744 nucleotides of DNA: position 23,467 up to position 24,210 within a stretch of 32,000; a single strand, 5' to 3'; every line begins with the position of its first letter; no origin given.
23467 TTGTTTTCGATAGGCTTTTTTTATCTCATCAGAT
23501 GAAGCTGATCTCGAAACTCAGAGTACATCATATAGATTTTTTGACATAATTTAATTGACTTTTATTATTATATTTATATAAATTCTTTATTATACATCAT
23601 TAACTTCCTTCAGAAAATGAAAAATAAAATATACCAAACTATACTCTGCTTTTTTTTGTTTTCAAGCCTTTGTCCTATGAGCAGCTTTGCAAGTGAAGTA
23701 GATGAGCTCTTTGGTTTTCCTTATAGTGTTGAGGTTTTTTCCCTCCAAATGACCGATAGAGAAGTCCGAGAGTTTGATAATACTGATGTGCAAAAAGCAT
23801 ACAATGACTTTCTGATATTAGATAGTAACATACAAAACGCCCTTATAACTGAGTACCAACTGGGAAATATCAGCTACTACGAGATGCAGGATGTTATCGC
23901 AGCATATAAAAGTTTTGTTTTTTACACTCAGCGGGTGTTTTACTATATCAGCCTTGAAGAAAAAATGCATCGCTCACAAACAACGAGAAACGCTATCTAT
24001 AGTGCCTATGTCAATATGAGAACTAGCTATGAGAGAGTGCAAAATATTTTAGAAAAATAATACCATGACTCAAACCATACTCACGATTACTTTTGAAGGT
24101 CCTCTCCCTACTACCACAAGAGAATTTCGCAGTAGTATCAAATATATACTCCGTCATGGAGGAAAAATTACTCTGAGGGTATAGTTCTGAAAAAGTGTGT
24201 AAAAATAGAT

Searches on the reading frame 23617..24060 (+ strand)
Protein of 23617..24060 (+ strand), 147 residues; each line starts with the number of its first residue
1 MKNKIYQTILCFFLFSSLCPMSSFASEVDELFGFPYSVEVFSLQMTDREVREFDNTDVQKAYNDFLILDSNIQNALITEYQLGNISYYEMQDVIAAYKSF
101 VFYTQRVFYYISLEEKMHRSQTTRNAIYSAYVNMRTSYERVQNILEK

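Call 55: find_encoding_contigs(protein=window:23617-24060:+, flank=10000, max_places=6)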
Protein window:23617-24060:+ (147 aa): 1 contig read that carries it; 1 place shown.
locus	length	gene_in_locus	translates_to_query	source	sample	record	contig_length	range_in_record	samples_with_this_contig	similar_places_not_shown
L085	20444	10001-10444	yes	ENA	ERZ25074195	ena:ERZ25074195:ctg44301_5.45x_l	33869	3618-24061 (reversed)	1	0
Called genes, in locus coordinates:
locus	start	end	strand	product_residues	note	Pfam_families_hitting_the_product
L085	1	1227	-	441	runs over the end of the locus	-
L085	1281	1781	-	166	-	-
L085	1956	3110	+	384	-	PF01702:TGT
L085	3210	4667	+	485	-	PF01943:Polysacc_synt, PF03023:MurJ (weak)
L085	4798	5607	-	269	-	PF00398:RrnaAD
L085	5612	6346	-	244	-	-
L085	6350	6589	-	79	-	-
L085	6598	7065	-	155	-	PF00011:HSP20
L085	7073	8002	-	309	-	PF01479:S4 (weak), PF00849:PseudoU_synth_2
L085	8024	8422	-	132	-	-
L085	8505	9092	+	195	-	-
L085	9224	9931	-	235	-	PF00226:DnaJ, PF01556:DnaJ_C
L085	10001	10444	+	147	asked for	-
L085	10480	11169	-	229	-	PF00005:ABC_tran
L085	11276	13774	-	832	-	PF26449:DUF8128, PF10412:TrwB_AAD_bind (weak)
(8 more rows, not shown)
